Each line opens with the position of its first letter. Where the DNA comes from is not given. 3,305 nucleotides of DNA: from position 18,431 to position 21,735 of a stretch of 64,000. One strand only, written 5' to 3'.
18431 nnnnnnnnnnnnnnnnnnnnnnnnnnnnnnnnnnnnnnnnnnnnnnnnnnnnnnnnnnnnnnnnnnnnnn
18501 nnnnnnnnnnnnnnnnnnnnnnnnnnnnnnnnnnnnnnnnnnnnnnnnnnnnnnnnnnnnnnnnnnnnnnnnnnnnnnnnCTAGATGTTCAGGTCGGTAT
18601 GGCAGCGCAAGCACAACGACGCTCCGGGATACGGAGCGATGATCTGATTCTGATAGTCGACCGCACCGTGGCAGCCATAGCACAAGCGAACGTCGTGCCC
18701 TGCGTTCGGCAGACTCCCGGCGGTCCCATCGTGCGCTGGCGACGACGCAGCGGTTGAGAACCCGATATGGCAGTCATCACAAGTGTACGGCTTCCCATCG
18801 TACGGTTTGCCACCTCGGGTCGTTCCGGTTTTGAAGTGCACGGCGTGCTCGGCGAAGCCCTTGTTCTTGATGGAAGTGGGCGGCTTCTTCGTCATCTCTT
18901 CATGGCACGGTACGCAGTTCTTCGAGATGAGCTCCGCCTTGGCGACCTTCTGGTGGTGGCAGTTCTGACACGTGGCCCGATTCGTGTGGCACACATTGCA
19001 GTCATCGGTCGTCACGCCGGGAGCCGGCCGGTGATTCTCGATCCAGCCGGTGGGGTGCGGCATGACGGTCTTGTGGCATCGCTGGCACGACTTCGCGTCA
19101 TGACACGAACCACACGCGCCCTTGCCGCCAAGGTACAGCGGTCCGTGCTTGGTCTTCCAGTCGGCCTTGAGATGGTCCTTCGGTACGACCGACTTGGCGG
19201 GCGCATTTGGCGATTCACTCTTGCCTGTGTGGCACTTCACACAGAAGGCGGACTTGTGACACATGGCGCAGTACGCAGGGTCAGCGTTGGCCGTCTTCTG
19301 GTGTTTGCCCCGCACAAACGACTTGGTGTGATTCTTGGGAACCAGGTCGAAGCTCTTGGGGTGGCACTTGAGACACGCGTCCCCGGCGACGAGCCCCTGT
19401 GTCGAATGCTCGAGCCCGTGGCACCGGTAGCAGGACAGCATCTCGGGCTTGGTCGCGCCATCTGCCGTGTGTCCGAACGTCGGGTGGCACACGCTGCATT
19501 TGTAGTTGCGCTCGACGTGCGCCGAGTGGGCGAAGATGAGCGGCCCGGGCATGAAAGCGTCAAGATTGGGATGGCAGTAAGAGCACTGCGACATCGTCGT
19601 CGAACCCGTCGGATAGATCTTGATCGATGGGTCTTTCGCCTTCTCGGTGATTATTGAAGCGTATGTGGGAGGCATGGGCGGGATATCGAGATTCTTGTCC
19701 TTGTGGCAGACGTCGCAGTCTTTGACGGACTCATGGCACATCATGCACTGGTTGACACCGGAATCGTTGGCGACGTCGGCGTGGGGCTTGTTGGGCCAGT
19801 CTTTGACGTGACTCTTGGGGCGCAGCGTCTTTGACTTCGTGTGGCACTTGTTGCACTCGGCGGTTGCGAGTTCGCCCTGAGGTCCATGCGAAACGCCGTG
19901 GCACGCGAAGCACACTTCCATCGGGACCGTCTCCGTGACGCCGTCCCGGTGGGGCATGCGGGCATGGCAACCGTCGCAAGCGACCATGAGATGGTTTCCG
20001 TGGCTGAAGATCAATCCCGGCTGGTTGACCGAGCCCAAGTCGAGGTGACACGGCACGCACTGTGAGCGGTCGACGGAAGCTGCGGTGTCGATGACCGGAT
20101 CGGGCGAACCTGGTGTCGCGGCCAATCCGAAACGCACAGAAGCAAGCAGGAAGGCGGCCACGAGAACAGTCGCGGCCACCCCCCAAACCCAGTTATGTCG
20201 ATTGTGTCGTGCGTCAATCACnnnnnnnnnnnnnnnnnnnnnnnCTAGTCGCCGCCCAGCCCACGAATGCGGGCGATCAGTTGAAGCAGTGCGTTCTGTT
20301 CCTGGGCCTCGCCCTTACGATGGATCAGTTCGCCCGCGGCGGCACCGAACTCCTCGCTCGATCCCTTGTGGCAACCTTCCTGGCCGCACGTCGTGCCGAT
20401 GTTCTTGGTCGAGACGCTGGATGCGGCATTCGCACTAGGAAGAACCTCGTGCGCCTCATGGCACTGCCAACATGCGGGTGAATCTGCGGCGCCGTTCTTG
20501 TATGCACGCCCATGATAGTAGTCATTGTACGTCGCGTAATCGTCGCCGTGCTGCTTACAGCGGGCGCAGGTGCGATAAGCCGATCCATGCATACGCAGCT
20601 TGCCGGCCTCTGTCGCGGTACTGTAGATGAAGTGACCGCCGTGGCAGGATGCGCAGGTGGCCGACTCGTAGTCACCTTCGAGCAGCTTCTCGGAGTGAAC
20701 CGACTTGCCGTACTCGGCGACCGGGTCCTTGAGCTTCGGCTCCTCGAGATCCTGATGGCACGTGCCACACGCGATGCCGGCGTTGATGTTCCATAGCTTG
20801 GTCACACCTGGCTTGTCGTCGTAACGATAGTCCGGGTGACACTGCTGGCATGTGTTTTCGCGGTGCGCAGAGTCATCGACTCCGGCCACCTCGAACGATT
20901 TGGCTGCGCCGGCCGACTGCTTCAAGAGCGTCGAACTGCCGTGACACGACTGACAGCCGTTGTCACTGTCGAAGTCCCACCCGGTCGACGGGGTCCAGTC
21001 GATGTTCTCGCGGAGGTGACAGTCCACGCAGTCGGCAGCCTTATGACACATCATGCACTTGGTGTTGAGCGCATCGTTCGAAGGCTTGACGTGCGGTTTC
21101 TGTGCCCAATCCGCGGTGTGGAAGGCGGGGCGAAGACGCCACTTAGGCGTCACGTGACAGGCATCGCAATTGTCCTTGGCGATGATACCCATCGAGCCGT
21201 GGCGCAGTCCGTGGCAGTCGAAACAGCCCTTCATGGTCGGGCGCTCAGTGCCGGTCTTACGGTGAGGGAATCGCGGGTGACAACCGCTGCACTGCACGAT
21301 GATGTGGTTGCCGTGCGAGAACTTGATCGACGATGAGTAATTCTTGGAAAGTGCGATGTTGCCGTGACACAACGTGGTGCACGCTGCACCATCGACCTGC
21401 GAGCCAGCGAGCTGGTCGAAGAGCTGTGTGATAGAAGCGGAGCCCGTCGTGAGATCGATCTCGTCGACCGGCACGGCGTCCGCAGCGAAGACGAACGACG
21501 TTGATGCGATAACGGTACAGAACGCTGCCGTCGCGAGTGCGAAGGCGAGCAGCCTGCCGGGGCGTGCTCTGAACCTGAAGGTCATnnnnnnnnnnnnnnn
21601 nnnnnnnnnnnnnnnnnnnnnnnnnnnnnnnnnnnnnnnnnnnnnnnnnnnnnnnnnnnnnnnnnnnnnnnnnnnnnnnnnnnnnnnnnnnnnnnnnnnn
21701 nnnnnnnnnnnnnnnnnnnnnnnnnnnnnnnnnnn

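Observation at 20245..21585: Non-canonical heme motifs: CX3CH, CxxCK and CX4CH at positions where paralogs have CxxCH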

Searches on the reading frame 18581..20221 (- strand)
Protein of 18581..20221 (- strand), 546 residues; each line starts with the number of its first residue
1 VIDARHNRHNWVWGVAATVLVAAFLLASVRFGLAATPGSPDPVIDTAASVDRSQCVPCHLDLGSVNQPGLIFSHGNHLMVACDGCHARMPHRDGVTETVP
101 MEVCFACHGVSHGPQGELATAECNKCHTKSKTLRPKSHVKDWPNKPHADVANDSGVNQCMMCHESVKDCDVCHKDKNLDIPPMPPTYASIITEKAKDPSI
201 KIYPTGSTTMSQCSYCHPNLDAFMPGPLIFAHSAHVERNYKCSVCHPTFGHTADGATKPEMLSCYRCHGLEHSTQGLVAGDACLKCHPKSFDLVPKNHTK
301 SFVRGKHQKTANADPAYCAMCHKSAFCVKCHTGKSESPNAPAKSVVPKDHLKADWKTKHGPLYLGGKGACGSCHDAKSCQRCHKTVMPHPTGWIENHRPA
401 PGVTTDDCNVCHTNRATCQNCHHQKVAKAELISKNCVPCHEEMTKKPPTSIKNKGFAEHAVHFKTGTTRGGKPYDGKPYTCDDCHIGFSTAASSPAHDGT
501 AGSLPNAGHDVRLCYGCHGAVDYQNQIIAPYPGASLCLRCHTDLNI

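Call 5: search_protein_families(library=pfam, proteins=[window:18581-20221:-], max_evalue=0.01)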
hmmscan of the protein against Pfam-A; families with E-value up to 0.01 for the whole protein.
window:18581-20221:- (546 aa): 4 families
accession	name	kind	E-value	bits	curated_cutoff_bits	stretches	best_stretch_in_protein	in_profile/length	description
PF14522.11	Cytochrome_C7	-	4.6e-20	71.6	24.8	3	229-287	2-66/67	Cytochrome c7 and related cytochrome c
PF22113.1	Mtrc-MtrF_II-IV_dom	-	3e-15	56.6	30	1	98-247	3-164/176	Outer membrane cytochrome MtrC/MtrF-like, domains II/IV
PF14537.11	Cytochrom_c3_2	-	2.3e-14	54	25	1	261-332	6-79/79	Cytochrome c3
PF02085.21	Cytochrom_CIII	-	3.5e-07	30.9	22.9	0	70-111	21-56/101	Class III cytochrome C family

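Call 6: search_protein_families(library=ncbifam, proteins=[window:18581-20221:-], max_evalue=0.01)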
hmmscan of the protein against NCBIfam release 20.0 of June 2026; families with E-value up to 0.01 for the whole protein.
window:18581-20221:- (546 aa): 2 families
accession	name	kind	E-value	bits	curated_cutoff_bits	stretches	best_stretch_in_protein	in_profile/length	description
TIGR03508.1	decahem_SO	subfamily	0.0022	17.5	192.2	0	51-109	69-125/258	DmsE family decaheme c-type cytochrome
TIGR04257.1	nanowire_3heme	domain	0.0027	17.8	40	1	226-287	11-74/75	c(7)-type cytochrome triheme domain-containing protein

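Call 40: search_solved_structures(query=window:18581-20221:-, max_evalue=1, show_alignments=1)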
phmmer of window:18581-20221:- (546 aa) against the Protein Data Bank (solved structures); distinct sequences matched with E-value up to 1: 3.
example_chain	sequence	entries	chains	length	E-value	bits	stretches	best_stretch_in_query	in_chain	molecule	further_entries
3hbz_A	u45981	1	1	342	0.34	12.4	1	467-506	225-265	putative glycoside hydrolase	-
1lo1_A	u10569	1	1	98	0.59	11.5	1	366-433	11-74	Steroid hormone receptor ERR2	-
6hr0_A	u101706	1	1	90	0.97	10.8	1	498-542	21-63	Cytochrome C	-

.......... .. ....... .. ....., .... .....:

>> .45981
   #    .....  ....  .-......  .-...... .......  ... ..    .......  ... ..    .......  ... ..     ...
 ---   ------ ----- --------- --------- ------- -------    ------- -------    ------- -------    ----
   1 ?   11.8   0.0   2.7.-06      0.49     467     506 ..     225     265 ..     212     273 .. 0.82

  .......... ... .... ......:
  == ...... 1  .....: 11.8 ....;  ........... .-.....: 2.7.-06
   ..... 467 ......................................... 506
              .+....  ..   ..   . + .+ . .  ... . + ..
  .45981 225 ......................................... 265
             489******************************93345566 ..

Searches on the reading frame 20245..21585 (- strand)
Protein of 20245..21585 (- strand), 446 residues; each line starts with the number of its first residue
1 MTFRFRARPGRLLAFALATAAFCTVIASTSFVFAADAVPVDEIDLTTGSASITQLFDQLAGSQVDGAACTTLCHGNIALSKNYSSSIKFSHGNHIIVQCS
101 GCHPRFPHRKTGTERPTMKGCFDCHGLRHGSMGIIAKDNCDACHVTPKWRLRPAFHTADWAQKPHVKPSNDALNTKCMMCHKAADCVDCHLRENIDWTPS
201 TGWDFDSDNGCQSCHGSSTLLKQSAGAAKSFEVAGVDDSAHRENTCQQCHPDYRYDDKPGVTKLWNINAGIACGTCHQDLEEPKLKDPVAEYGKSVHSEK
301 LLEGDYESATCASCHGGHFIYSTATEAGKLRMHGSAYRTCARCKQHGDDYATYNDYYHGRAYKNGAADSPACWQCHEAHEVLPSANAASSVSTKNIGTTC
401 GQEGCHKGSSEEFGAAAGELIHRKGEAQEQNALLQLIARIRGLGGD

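Call 5: search_protein_families(library=pfam, proteins=[window:20245-21585:-], max_evalue=0.01)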
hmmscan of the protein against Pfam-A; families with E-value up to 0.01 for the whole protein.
window:20245-21585:- (446 aa): 3 families
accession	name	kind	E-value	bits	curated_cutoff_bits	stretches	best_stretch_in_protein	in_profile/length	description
PF14522.11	Cytochrome_C7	-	3.6e-12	46.4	24.8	1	88-144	2-66/67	Cytochrome c7 and related cytochrome c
PF14537.11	Cytochrom_c3_2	-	2.7e-10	41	25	1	184-277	7-78/79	Cytochrome c3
PF02085.21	Cytochrom_CIII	-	3.3e-07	31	22.9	1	233-316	20-83/101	Class III cytochrome C family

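Call 6: search_protein_families(library=ncbifam, proteins=[window:20245-21585:-], max_evalue=0.01)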
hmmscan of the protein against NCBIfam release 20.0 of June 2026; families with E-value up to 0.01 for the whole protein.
window:20245-21585:- (446 aa): 0 families

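Call 7: find_homologous_proteins(query=window:20245-21585:-, max_evalue=0.00001)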
Query window:20245-21585:- (446 aa): 763 proteins with E <= 0.00001 among 8000 candidates; the best 120 are listed.
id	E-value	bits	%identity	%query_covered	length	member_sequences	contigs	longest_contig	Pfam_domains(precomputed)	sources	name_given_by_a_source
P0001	6.4e-288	973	90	100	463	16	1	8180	PF14537.12,PF02085.22,PF14522.12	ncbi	-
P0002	7.5e-264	894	82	100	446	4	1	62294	PF14537.12,PF02085.22,PF14522.12,PF22113.2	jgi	-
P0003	5.0e-260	881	80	100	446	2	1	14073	PF14537.12,PF02085.22,PF14522.12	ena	-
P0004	8.9e-242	821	76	100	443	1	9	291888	PF02085.22,PF14522.12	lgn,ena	-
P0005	1.1e-241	821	74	100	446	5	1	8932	PF02085.22,PF14522.12,PF22113.2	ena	-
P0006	9.2e-195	666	64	99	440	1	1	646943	PF14537.12,PF02085.22,PF14522.12,PF22113.2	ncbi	-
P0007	8.8e-191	653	62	99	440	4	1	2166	PF02085.22,PF14522.12,PF22113.2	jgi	jgi:hypothetical protein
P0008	7.0e-190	650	62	99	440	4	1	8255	PF14537.12,PF02085.22,PF14522.12,PF22113.2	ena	-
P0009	2.0e-188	645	62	99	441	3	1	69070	PF14537.12,PF02085.22,PF14522.12,PF22113.2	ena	-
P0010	3.8e-188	644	61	100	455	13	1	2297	PF14537.12,PF02085.22,PF14522.12,PF22113.2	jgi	-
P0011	1.5e-187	642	62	90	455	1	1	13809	PF14537.12,PF02085.22,PF14522.12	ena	-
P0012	2.5e-184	631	61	100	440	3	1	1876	PF14537.12,PF02085.22,PF14522.12,PF22113.2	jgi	jgi:hypothetical protein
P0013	2.3e-183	628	62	99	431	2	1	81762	PF14537.12,PF02085.22,PF14522.12,PF22113.2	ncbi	-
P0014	8.3e-183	626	60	99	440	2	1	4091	PF14537.12,PF02085.22,PF14522.12,PF22113.2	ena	-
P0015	1.2e-181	623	61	99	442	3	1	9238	PF14537.12,PF02085.22,PF14522.12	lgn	-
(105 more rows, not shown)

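Call 17: search_solved_structures(query=A1, max_evalue=1, show_alignments=3)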
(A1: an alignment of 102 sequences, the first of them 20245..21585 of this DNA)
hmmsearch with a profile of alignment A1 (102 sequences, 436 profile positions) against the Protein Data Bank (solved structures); distinct sequences matched with E-value up to 1: 18.
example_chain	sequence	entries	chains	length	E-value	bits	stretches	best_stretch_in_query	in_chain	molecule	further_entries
1fs7_A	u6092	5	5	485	3.5e-05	26.2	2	235-301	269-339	CYTOCHROME C NITRITE REDUCTASE | Cytochrome c-552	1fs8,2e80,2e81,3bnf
1fs9_A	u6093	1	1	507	4e-05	26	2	235-301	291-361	CYTOCHROME C NITRITE REDUCTASE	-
3bng_A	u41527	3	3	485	6.7e-05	25.2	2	235-301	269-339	Cytochrome c-552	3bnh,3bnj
1oah_A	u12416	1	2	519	0.00046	22.5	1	236-319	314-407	CYTOCHROME C NITRITE REDUCTASE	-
2ozy_A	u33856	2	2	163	0.03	16.5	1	83-119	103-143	Cytochrome c-type protein nrfB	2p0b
4haj_A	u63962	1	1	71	0.1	14.7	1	78-138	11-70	PpcA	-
1os6_A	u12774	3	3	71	0.11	14.7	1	78-138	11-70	PpcA | Cytochrome c3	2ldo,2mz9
4hb8_A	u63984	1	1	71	0.11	14.6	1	78-138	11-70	PpcA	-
4hb6_A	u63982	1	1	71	0.12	14.5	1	78-138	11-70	PpcA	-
3sj1_X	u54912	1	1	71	0.13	14.4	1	78-138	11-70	CYTOCHROME C7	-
3sj0_X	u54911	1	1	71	0.15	14.2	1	78-138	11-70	CYTOCHROME C7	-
3sj4_X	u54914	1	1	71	0.15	14.2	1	78-138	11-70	CYTOCHROME C7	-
3sel_X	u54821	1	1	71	0.16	14.1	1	78-138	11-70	CYTOCHROME C7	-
2n91_A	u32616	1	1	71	0.17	14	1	78-138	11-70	Cytochrome C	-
3h34_A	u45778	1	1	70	0.2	13.8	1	79-137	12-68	Cytochrome c7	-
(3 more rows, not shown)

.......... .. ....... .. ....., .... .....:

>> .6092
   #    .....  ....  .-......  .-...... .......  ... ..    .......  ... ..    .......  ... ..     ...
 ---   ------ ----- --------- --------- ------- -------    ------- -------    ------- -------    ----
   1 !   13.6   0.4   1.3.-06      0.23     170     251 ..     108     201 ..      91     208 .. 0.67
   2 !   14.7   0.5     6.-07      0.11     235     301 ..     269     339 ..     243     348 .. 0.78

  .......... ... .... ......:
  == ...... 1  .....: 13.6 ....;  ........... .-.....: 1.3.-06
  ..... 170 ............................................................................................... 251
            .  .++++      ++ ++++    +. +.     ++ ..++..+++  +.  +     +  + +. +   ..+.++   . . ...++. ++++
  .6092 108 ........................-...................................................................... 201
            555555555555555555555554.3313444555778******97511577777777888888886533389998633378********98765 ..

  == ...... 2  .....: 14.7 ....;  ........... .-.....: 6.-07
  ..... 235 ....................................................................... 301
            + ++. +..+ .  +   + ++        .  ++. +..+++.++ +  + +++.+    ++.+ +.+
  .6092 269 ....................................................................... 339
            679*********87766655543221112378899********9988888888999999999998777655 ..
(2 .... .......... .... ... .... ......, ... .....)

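Call 25: predict_structure(alignment_id=A1)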
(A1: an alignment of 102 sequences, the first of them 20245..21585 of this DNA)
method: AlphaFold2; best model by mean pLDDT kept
length: 446 residues; sequences in the alignment: 102
mean_pLDDT: 72.0   pTM: 0.61
mean pLDDT of the five models: 72.0, 70.1, 67.0, 65.0, 63.4
residues with pLDDT >= 90: 36; 70-90: 219; 50-70: 167; < 50: 24
segments of 3 or more residues with pLDDT < 50: 1-3, 35-37, 40-43, 62-65
pLDDT, mean of each block of 10 residues (from residue 1): 61 88 80 52 49 58 52 55 55 55 59 62 64 61 74 75 85 87 91 93 82 71 65 78 82 74 66 89 91 87 81 70 82 71 60 52 59 73 84 83 73 78 74 87 68
secondary structure, 60 per line:
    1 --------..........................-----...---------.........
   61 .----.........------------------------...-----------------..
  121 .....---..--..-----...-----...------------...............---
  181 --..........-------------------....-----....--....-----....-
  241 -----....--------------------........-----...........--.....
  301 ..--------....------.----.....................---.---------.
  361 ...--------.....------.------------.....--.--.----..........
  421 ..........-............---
elements in order: H9-34 H52-61 H66-74 H119-125 H163-177 H183-192 H212-215 E221-224 E227-230 H246-249 H270-277 H283-293 H296-302 H311-314 H326-346 H360-363 H372-376 H396-400 H411-430 H432-443

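Call 28: fold_search(model_id=the predicted structure, library=pdb)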
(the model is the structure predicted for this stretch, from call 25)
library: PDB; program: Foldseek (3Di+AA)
matches with E <= 10: 3; with E <= 0.001: 0
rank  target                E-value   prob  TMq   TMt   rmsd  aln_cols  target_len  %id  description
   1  9w60_A                3.4e+00  0.04  0.06  0.07  15.7       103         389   14  Butyryl CoA dehydrogenase (released 2025-12-10)
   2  5qst_D                4.1e+00  0.02  0.08  0.10  15.1       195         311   14  PanDDA analysis group deposition -- Crystal Structure of human STAG1 in complex with Z2447286438 (released 2019-08-21)
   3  6qb5_C                6.5e+00  0.01  0.08  0.09  14.6       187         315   13  Crystal structure of the N-terminal region of human cohesin subunit STAG1 (released 2019-02-06)

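Call 30: find_related_loci(query=A1, collection=genome_contigs, flank=10000)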
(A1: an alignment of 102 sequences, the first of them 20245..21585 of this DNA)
Query A1 (446 aa) in genome_contigs; peptide patterns used: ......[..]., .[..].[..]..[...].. (x = any residue, [..] = any of these).
144 stretches matched a pattern; 123 encode a relative of the query (tblastn E <= 1e-3); the best 80 are kept; 80 distinct loci.
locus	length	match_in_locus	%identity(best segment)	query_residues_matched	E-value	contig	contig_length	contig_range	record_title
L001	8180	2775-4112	90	1-446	0e+0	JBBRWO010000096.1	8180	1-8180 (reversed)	MAG: Coriobacteriia bacterium isolate La4_metabat2.012 La4_metabat2.012_K_1569122_L_8180_cov_29.6444, whole genome shotg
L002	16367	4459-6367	58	1-445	0e+0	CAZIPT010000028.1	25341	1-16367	MAG TPA_asm: uncultured Eubacteriales bacterium isolate SRP302447_co1_108 genome assembly, contig: NODE_5256_length_2534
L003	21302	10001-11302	60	1-440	0e+0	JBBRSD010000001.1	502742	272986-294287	MAG: Coriobacteriia bacterium isolate La2_metabat2.009 La2_metabat2.009_K_1171370L502742_cov_21.0326, whole genome shotg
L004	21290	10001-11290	62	1-442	3e-171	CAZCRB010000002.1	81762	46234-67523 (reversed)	MAG TPA_asm: uncultured Eubacteriales bacterium isolate binchicken_co104_79 genome assembly, contig: NODE_250_length_817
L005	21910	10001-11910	57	1-442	3e-170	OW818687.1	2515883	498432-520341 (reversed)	metagenome genome assembly, chromosome: 1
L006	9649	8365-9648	58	1-431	3e-170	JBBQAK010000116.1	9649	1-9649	MAG: Gemmatimonadales bacterium isolate Co_metawrap_1464 Cmw_1464_k141_11315370_length_9649_cov_9.0000, whole genome sho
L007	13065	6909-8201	57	1-442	2e-167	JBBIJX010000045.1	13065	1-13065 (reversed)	MAG: Actinomycetota bacterium isolate BR1S70218_bin_172 NODE_3159_length_13065_cov_2.00116, whole genome shotgun sequenc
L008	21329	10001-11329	55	1-445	2e-167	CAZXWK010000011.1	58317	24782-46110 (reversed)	MAG TPA_asm: uncultured Eubacteriales bacterium isolate binchicken_co152_220 genome assembly, contig: NODE_611_length_58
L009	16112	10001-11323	54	1-442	2e-161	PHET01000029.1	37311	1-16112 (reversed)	MAG: Actinobacteria bacterium HGW-Actinobacteria-7 Ig3397_v2_scaffold_1111, whole genome shotgun sequence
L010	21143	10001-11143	59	39-441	7e-161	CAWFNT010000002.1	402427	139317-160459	MAG: uncultured Actinomycetes bacterium isolate MFD05942.bin.3.284 genome assembly, contig: contig_25005, whole genome s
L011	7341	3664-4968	58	1-442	3e-161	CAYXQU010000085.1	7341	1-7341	MAG TPA_asm: uncultured Eubacteriales bacterium isolate binchicken_co269_29 genome assembly, contig: NODE_10526_length_7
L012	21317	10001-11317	55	1-441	2e-157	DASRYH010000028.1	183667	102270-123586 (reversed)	MAG TPA_asm: Coriobacteriia bacterium isolate SMAG_U13147 k141_100913, whole genome shotgun sequence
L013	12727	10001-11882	56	1-440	9e-157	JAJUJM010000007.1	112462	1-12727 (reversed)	MAG: Actinomycetota bacterium isolate bin117 k141_439944_length_112462_cov_15.0493, whole genome shotgun sequence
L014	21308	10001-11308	56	1-442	2e-155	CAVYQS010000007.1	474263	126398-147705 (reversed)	MAG: uncultured Actinomycetes bacterium isolate MFD04716.bin.1.58 genome assembly, contig: contig_33400, whole genome sh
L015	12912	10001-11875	54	1-442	6e-155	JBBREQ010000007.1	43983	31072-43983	MAG: Coriobacteriia bacterium isolate Co_metawrap_2508 Cmw_2508_k141_28815257_length_43983_cov_11.0000, whole genome sho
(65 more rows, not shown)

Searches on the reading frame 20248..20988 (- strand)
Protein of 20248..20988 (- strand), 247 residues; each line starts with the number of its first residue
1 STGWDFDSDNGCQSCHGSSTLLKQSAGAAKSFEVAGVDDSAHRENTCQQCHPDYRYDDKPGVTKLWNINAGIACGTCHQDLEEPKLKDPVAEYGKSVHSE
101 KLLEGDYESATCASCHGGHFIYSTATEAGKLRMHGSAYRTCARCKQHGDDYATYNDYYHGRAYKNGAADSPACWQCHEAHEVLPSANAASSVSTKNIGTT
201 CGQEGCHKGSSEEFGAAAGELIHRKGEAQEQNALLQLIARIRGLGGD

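Call 58: search_protein_representatives(protein=window:20248-20988:-)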
Query: 247 residues. Proteins with E-value up to 0.001 (for the whole library): 1679; up to 1e-10: 570; up to 1e-30: 31. The best 150 are listed.
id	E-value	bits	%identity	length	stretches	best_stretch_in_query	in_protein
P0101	9.7e-84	297.4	57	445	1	3-243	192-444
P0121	4.2e-68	246.2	51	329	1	4-242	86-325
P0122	1.2e-61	225.1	43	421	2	5-243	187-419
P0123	2.7e-57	210.8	46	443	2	3-241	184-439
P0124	1.7e-54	201.7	51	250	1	3-216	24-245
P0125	9.4e-50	186.1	44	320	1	4-241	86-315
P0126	2.6e-48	181.4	42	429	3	4-237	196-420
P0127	4.9e-47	177.2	33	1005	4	91-214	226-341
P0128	2.0e-44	168.6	40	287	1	9-238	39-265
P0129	2.0e-43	165.4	38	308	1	9-237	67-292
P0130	6.3e-41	157.2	37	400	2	4-229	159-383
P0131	1.2e-40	156.3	32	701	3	9-208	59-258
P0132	2.3e-40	155.3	42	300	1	10-240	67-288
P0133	6.3e-38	147.4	40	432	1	2-241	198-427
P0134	6.9e-38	147.2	35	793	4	73-207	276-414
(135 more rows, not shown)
